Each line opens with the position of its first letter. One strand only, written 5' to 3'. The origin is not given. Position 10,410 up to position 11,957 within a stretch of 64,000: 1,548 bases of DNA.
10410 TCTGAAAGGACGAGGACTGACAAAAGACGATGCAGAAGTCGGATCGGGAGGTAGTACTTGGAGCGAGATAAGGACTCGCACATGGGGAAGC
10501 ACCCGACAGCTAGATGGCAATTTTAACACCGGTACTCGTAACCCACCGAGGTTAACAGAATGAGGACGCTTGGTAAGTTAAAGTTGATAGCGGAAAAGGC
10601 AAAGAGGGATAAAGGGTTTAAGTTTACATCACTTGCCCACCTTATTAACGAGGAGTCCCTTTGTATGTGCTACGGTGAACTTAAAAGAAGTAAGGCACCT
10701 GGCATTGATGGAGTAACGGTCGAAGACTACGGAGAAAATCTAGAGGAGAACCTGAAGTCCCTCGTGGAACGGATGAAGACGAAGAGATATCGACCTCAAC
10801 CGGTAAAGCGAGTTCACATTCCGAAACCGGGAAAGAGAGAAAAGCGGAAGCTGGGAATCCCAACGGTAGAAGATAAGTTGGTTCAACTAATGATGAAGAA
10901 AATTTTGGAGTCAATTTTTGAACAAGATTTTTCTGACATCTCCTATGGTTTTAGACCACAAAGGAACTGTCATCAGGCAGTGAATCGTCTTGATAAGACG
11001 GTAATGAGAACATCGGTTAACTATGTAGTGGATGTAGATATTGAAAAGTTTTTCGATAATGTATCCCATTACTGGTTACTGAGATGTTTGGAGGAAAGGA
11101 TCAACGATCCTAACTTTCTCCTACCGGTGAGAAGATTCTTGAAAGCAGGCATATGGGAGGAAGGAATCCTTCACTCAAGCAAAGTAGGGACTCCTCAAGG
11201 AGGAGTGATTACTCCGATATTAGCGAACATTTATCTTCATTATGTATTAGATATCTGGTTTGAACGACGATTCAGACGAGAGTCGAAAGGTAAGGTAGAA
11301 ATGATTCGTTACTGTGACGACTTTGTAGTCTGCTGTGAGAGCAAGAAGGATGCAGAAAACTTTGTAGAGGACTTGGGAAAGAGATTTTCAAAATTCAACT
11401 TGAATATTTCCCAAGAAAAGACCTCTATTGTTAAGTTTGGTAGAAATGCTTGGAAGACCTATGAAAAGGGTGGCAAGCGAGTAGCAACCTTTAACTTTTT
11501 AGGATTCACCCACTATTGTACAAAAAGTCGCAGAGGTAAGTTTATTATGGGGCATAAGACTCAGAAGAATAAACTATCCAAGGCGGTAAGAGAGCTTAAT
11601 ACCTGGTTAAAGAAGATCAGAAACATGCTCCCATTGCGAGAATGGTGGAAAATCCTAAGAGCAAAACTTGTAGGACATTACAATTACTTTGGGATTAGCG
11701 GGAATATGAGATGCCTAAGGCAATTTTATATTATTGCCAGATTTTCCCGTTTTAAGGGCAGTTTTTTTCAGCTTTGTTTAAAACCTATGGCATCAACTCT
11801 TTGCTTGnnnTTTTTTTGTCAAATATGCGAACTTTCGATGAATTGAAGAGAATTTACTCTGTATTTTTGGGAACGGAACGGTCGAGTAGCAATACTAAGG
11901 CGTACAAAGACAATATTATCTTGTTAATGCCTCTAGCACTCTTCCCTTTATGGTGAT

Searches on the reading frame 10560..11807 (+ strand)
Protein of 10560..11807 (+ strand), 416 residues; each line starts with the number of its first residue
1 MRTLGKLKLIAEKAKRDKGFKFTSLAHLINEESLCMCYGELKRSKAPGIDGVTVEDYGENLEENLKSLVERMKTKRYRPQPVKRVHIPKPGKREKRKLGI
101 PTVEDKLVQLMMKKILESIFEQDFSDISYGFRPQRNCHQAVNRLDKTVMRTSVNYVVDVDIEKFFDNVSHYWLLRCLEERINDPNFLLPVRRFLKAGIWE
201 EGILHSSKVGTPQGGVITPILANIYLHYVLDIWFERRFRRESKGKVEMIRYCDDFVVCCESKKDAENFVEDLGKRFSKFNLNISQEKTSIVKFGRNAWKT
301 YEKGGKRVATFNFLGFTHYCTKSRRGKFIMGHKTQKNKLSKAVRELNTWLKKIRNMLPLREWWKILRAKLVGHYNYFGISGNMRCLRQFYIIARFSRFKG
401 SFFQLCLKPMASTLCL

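Call 23: search_protein_families(library=pfam, proteins=[window:10560-11807:+], max_evalue=0.001)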
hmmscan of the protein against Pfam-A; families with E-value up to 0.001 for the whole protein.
window:10560-11807:+ (416 aa): 1 family
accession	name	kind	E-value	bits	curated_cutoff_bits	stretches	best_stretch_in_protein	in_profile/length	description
PF00078.32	RVT_1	-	3.9e-39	134.9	29.6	1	87-317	1-204/205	Reverse transcriptase (RNA-dependent DNA polymerase)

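Call 73: search_protein_families(library=ncbifam, proteins=[window:10560-11807:+], max_evalue=0.001)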
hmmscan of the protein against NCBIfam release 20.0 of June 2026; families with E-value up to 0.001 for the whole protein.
window:10560-11807:+ (416 aa): 9 families
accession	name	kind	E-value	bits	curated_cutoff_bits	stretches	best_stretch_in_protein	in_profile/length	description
TIGR04416.1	group_II_RT_mat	equivalog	1.8e-109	366.1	300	1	33-389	3-337/353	group II intron reverse transcriptase/maturase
NF041746.1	Drt2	equivalog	7e-20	71.6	390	1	205-378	218-381/416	antiviral reverse transcriptase Drt2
NF041747.1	Drt3a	equivalog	1.1e-16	61.2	200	1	134-326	91-270/412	antiviral reverse transcriptase Drt3a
NF038233.2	retron_St85_RT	exception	1.2e-15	57.6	235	1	77-290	20-216/289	retron St85 family RNA-directed DNA polymerase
NF041749.1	Drt4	equivalog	9.2e-10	38.1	450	1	246-293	222-269/489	antiviral reverse transcriptase Drt4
NF042941.1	Retron_TIR_antiphage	equivalog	5.8e-06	25.4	600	1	86-292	33-217/464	TIR domain-containing anti-phage reverse transcriptase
NF041750.1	Drt5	equivalog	2.4e-05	23.5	550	1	145-293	116-253/484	antiviral reverse transcriptase Drt5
NF041748.1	Drt3b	equivalog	0.00013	20.9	350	1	245-291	269-315/647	antiviral reverse transcriptase Drt3b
TIGR04499.1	abortive_AbiA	subfamily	0.00046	19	250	1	150-288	142-288/615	AbiA family abortive infection protein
